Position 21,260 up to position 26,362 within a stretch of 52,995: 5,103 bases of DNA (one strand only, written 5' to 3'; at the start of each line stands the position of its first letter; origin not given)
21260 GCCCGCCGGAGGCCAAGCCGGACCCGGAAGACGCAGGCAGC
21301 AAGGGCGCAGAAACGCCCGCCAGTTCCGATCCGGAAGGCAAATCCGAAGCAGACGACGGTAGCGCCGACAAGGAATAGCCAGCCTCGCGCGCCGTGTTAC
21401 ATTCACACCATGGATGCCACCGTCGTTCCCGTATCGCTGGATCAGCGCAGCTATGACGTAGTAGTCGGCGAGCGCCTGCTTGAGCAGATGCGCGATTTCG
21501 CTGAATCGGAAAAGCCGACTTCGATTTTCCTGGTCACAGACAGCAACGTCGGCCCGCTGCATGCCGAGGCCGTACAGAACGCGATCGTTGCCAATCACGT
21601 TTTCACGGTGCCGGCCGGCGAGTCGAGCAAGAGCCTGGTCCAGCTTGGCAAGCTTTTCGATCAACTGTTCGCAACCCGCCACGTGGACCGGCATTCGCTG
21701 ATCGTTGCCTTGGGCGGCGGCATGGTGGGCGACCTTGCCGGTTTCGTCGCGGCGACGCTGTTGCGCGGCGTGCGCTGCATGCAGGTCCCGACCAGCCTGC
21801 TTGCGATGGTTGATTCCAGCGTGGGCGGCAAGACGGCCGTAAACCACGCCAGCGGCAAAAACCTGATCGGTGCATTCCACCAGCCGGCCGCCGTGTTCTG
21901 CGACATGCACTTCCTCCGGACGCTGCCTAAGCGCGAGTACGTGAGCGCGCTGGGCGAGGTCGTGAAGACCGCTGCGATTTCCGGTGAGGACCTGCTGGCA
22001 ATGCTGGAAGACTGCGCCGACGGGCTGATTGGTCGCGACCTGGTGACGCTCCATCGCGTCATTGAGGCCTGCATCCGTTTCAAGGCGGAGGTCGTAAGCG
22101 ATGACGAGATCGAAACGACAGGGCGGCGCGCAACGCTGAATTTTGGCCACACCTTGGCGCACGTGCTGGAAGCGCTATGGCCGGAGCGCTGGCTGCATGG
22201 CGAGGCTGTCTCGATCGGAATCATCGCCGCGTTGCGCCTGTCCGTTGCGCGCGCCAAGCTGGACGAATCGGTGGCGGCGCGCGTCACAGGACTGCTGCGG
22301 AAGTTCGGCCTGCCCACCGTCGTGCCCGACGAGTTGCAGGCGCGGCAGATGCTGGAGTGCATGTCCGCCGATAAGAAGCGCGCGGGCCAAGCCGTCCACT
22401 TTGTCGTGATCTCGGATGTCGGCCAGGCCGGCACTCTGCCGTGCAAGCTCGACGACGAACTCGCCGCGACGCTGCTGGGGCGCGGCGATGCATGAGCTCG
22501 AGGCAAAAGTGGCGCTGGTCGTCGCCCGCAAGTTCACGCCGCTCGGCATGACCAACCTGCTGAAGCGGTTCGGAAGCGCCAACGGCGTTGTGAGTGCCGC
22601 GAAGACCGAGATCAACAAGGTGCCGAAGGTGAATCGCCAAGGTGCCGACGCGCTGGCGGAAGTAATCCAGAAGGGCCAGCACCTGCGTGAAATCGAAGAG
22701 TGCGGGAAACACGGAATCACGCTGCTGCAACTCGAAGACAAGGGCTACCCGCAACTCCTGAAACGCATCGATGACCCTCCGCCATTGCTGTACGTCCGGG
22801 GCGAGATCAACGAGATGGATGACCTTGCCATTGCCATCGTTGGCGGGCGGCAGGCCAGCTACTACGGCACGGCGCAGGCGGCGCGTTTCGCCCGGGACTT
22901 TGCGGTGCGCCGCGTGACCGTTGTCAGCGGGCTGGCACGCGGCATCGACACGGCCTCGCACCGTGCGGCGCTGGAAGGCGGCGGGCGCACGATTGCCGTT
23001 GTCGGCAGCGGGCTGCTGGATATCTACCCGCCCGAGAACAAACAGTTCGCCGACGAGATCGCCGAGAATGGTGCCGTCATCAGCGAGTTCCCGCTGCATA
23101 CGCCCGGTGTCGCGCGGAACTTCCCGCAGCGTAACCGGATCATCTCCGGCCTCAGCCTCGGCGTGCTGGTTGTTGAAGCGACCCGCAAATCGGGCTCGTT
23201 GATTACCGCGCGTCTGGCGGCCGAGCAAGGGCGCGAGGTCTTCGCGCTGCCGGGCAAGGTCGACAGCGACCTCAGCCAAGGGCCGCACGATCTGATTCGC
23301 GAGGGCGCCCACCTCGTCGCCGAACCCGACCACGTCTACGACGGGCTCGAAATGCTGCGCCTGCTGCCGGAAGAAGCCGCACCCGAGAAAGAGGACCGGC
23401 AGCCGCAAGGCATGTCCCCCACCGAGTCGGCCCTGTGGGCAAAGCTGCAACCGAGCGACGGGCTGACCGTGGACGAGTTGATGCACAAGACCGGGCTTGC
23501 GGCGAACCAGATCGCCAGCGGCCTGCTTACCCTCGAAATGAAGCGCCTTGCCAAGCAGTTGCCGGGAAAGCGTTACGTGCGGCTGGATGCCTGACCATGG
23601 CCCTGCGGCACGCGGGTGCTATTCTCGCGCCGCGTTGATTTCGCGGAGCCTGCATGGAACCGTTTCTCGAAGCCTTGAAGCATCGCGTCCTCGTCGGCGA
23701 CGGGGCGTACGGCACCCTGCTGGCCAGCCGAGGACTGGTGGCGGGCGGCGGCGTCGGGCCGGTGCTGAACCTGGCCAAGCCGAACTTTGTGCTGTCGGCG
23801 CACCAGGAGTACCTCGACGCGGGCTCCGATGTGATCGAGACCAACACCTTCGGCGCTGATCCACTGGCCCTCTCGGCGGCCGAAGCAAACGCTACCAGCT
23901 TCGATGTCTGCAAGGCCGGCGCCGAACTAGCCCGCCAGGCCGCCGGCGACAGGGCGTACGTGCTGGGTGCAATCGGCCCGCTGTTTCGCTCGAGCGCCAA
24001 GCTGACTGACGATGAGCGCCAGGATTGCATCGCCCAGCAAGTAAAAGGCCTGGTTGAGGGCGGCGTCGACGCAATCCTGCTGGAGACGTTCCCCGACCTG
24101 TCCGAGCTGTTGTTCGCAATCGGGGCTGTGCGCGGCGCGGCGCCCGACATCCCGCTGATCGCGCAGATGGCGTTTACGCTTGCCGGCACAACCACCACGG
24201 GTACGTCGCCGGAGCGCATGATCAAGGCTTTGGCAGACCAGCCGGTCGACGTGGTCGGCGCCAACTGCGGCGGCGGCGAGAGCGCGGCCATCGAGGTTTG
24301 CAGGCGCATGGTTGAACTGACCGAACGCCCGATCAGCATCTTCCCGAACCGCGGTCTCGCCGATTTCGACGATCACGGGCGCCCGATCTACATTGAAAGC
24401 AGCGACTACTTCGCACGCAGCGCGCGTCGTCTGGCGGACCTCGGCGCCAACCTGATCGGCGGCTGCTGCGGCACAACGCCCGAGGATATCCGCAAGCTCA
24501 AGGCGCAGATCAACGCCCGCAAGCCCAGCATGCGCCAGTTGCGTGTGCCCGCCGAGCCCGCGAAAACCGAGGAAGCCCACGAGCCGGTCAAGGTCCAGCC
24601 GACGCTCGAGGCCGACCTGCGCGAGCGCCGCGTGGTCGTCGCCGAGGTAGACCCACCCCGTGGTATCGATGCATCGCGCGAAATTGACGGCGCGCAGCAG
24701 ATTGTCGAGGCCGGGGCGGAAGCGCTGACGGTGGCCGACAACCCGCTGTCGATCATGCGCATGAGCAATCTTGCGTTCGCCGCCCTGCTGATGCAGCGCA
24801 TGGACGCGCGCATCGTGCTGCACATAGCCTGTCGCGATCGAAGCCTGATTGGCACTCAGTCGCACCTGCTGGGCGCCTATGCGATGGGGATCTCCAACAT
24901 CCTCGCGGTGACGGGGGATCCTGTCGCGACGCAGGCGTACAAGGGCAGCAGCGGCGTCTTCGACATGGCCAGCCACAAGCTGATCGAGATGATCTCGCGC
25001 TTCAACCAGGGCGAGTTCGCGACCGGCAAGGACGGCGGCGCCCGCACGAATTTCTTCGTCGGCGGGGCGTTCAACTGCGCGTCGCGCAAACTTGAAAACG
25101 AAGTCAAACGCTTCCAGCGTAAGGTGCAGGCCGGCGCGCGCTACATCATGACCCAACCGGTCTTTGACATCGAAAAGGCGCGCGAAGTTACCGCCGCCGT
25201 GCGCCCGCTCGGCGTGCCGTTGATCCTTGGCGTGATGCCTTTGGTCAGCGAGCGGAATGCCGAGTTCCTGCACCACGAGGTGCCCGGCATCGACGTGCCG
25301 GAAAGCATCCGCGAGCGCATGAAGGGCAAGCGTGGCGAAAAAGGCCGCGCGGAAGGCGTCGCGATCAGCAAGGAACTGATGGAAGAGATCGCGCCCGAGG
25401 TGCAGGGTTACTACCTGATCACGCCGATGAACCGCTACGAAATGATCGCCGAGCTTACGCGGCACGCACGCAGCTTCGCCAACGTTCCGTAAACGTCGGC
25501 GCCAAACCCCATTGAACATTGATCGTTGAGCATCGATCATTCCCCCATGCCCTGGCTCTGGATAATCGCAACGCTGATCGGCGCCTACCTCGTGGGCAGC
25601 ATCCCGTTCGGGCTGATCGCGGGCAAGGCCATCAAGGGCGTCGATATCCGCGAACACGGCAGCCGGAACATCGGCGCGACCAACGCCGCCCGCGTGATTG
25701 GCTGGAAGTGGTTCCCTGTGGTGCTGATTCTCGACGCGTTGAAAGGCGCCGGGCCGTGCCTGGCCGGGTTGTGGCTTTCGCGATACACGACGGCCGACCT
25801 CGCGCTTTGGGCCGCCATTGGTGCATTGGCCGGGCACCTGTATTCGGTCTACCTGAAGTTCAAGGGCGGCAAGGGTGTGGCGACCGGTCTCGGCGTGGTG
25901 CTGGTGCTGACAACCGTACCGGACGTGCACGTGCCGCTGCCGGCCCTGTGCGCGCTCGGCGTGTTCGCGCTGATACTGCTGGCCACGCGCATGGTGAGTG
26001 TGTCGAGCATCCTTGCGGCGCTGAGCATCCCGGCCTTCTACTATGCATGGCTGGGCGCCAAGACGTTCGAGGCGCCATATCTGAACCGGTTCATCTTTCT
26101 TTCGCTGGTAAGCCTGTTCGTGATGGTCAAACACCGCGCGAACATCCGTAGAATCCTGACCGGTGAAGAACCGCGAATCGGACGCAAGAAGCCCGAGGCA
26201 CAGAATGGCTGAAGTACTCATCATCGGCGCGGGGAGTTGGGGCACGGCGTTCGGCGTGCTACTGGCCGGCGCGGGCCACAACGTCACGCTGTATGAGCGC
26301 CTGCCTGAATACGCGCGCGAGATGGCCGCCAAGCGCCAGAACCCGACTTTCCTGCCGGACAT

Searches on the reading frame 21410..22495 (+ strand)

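Call 35: search_protein_families(library=pfam, proteins=[window:21410-22495:+], max_evalue=0.0001)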
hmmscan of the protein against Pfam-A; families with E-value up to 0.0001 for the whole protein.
window:21410-22495:+ (361 aa): 3 families
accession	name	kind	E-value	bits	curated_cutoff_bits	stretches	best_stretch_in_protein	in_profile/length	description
PF01761.26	DHQ_synthase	-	8.8e-47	158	24.2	1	65-178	2-114/115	3-dehydroquinate synthase N-terminal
PF24621.2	DHQS_C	-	4.2e-37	127.7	27.6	1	181-323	2-143/144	3-dehydroquinate synthase C-terminal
PF13685.12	Fe-ADH_2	-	2.9e-07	31.1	28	1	19-173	2-149/149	Iron-containing alcohol dehydrogenase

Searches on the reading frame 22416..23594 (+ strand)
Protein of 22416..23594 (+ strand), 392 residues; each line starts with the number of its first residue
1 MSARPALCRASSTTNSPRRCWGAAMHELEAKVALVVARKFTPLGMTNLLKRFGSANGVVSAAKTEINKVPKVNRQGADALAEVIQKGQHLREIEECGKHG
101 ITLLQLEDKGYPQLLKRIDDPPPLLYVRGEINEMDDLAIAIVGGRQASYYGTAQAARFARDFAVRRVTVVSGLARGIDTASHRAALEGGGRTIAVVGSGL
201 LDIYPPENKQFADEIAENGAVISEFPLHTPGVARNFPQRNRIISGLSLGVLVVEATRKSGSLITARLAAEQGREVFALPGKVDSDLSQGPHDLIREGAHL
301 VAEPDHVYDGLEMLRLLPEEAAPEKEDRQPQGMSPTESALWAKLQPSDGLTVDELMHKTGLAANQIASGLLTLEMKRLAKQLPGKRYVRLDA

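Call 35: search_protein_families(library=pfam, proteins=[window:22416-23594:+], max_evalue=0.0001)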
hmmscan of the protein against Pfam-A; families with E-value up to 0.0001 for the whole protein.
window:22416-23594:+ (392 aa): 2 families
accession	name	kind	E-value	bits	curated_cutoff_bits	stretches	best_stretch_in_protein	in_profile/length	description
PF02481.21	DNA_processg_A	-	6.2e-77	258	29.6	1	97-302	3-211/212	DNA recombination-mediator protein A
PF17782.7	DprA_WH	-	2.5e-10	40.7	22.9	1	326-385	3-61/61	DprA winged helix domain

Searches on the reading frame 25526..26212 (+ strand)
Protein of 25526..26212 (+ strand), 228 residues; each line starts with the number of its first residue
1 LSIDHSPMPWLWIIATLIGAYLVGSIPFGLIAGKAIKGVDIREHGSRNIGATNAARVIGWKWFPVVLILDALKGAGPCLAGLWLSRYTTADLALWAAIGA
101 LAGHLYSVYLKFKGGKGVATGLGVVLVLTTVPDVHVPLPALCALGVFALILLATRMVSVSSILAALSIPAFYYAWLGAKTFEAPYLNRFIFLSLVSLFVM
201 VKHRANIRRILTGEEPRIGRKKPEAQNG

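Call 33: search_protein_families(library=pfam, proteins=[window:25526-26212:+], max_evalue=0.0001)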
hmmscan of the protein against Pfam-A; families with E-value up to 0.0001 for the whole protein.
window:25526-26212:+ (228 aa): 1 family
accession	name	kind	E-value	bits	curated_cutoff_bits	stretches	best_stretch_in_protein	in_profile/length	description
PF02660.20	G3P_acyltransf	-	1.2e-50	172.3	24.1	1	20-210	2-164/164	Glycerol-3-phosphate acyltransferase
